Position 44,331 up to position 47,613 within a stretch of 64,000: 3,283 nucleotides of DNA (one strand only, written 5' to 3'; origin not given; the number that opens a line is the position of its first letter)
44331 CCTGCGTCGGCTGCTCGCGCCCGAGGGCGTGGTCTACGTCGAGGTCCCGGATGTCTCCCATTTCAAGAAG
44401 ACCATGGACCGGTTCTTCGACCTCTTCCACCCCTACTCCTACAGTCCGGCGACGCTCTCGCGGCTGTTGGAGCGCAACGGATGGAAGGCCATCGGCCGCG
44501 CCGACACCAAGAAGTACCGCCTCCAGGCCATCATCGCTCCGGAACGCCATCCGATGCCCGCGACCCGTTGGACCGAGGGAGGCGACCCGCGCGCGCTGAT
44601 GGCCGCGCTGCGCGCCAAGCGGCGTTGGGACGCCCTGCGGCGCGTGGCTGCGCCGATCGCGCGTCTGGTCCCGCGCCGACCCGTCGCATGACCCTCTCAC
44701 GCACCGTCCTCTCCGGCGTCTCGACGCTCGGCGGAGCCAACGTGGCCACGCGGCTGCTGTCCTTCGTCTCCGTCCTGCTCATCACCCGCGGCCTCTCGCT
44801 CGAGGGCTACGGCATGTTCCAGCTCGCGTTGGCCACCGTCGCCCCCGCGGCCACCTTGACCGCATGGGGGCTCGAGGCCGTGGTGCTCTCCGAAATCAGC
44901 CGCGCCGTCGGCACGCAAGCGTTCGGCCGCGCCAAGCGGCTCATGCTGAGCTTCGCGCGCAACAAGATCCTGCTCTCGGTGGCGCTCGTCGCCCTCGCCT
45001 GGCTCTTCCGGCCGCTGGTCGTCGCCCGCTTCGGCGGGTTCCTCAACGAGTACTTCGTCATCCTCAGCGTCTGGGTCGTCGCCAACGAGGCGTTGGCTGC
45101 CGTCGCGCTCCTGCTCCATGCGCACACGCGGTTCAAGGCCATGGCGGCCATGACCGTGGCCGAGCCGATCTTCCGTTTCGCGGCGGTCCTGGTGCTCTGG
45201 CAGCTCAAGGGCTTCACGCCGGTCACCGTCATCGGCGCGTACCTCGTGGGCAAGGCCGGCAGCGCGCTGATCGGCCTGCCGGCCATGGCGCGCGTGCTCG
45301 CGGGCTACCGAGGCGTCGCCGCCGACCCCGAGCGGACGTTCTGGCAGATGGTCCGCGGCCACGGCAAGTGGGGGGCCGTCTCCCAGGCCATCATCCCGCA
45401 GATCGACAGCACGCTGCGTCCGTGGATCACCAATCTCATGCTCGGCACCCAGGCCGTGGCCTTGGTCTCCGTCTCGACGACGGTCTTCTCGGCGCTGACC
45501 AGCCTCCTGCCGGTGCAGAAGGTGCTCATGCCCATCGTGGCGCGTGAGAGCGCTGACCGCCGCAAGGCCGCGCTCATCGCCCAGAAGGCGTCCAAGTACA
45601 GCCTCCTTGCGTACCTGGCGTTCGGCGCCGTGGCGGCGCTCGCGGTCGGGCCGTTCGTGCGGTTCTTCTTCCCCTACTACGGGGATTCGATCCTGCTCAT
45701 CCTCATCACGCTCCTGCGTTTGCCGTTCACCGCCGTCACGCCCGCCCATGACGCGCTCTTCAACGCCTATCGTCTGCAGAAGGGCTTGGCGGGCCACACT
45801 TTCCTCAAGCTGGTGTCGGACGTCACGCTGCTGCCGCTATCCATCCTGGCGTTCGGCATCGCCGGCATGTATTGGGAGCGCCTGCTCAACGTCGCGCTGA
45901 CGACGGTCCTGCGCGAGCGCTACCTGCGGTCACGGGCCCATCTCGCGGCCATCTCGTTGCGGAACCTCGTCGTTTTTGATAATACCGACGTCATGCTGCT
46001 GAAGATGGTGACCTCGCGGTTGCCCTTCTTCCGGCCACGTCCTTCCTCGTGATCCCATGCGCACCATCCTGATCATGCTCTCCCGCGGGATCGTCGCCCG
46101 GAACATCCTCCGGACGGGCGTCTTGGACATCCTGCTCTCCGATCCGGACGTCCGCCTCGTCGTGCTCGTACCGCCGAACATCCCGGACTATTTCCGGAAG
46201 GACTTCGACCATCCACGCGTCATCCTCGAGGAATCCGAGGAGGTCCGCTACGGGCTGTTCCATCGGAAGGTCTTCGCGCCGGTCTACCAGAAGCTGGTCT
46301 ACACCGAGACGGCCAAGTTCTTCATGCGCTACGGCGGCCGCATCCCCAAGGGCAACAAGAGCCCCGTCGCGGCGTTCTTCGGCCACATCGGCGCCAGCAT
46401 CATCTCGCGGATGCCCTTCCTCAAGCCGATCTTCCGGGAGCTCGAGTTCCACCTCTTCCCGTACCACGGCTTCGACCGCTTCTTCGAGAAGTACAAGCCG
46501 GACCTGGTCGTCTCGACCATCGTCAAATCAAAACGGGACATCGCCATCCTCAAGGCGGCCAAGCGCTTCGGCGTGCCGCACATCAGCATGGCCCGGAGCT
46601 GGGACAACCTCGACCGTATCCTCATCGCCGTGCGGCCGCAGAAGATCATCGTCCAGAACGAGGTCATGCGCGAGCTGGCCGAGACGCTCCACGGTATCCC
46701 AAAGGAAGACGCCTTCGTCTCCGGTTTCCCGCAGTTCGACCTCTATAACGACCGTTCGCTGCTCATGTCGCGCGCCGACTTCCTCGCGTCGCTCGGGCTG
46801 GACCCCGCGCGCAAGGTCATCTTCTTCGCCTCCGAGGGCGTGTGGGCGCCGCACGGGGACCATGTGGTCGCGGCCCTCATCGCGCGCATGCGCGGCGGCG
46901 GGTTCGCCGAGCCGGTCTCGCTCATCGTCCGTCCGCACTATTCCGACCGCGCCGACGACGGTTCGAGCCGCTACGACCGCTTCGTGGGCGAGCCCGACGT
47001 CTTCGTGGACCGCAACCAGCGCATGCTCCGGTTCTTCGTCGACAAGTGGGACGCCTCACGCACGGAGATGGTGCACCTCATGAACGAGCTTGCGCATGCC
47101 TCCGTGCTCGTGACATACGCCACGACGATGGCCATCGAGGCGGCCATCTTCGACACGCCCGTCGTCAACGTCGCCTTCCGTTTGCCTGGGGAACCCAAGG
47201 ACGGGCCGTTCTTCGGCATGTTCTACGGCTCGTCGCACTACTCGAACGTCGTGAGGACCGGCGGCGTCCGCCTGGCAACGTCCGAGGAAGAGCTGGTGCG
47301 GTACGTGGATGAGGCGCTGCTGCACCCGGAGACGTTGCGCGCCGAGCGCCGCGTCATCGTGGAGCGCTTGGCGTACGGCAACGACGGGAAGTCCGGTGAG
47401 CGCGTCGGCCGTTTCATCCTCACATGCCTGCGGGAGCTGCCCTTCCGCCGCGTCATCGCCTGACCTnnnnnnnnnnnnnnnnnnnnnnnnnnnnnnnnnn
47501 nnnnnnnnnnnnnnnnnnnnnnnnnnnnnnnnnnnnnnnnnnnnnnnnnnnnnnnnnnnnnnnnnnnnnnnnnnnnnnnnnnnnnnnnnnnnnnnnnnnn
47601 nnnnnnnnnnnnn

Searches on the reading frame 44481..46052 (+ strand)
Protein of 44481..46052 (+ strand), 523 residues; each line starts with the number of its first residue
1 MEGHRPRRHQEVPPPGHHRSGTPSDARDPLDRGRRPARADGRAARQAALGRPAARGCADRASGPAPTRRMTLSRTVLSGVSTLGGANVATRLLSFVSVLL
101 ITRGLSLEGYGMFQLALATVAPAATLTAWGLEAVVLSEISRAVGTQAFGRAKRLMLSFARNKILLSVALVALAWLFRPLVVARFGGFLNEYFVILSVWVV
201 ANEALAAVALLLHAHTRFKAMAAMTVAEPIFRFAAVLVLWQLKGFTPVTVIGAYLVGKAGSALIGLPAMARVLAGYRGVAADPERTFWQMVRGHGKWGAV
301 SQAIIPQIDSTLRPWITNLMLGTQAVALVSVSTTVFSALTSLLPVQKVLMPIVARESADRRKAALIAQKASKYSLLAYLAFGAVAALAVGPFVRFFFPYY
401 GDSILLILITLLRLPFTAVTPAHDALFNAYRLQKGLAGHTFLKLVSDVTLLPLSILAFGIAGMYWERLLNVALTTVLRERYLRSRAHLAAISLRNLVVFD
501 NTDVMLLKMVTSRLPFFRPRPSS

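Call 3: search_protein_families(library=pfam, proteins=[window:44481-46052:+])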
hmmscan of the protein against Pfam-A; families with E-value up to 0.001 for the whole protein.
window:44481-46052:+ (523 aa): 1 family
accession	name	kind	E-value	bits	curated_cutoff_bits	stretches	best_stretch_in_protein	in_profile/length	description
PF01943.22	Polysacc_synt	-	4.3e-11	43.2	28.2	1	77-354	2-271/274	Polysaccharide biosynthesis protein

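Call 4: search_protein_families(library=ncbifam, proteins=[window:44481-46052:+])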
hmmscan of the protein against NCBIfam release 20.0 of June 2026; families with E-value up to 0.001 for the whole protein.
window:44481-46052:+ (523 aa): 1 family
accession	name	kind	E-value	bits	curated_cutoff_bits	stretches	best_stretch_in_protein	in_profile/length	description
TIGR02900.1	spore_V_B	equivalog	2.9e-06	26.3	372.3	1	83-200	8-122/488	stage V sporulation protein B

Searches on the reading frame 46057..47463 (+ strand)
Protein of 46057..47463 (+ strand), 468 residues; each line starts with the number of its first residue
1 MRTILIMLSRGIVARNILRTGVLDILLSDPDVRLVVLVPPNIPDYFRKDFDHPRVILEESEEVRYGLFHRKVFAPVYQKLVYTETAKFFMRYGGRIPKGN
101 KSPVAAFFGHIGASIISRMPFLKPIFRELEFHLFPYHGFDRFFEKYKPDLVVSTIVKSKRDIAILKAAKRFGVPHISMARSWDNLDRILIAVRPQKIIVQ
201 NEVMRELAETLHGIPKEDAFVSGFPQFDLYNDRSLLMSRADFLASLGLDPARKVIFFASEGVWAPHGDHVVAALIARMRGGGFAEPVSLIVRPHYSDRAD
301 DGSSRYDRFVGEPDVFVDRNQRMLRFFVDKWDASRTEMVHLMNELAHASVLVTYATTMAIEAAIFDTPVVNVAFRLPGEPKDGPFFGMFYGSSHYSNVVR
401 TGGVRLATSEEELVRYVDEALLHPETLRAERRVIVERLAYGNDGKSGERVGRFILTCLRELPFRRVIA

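Call 3: search_protein_families(library=pfam, proteins=[window:46057-47463:+])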
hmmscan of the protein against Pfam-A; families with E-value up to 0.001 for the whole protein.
window:46057-47463:+ (468 aa): 1 family
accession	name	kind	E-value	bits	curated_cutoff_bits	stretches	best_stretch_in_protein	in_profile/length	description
PF04464.20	Glyphos_transf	-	4.3e-06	26.4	22.1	0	193-258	134-198/367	CDP-Glycerol:Poly(glycerophosphate) glycerophosphotransferase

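Call 4: search_protein_families(library=ncbifam, proteins=[window:46057-47463:+])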
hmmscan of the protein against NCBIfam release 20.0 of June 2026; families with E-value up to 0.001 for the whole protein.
window:46057-47463:+ (468 aa): 1 family
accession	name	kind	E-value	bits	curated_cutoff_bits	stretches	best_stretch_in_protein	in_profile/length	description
NF046086.1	BFO_1060_trans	domain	5.6e-13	48.7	200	1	142-259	42-169/365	BFO_1060 family glycosyltransferase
